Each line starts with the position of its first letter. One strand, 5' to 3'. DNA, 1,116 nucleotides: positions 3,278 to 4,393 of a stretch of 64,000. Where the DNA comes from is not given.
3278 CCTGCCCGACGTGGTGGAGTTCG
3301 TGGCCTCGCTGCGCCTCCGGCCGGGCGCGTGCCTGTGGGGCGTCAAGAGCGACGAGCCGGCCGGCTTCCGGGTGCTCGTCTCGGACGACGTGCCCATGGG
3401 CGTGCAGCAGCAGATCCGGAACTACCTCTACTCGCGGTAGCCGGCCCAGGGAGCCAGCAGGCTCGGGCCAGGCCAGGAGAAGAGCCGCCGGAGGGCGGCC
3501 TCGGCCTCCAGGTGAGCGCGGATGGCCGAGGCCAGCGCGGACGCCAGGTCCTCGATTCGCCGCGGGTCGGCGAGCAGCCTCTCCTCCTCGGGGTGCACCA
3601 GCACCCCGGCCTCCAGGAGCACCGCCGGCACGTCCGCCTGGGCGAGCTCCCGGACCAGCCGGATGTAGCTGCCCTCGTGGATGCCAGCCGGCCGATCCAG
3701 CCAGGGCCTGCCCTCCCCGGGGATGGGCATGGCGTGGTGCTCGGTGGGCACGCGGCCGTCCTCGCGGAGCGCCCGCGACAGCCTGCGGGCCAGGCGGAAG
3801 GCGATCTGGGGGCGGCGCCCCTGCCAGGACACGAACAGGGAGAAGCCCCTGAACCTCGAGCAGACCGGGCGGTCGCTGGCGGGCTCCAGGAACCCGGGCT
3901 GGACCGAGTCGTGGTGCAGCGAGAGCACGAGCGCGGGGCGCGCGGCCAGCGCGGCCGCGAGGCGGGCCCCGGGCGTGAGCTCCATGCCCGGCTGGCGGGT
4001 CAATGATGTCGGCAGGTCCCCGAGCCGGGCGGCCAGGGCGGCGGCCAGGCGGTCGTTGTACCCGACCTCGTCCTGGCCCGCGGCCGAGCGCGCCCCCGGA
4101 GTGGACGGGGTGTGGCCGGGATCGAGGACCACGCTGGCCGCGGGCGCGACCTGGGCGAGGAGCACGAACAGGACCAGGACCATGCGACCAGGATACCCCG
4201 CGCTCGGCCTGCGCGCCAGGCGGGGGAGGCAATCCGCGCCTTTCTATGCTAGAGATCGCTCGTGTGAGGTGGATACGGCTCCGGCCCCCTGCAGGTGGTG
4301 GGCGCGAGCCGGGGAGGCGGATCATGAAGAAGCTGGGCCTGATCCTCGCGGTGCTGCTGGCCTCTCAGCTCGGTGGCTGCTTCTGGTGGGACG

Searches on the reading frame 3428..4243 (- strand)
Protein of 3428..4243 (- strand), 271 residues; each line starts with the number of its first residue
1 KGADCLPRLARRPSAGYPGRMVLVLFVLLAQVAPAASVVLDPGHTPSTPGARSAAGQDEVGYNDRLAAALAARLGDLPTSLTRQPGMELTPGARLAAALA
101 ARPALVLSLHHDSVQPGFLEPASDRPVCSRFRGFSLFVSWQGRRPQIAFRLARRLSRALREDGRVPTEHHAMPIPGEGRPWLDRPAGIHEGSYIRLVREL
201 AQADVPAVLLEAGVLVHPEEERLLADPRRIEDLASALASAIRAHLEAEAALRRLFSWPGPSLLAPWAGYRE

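Call 58: search_protein_families(library=pfam, proteins=[window:3428-4243:-], max_evalue=0.0001)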
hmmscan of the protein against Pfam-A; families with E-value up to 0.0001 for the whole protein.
window:3428-4243:- (271 aa): 1 family
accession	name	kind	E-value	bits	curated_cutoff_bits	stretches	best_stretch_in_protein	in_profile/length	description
PF01520.23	Amidase_3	-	7.6e-18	65.6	27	1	38-242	1-173/174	N-acetylmuramoyl-L-alanine amidase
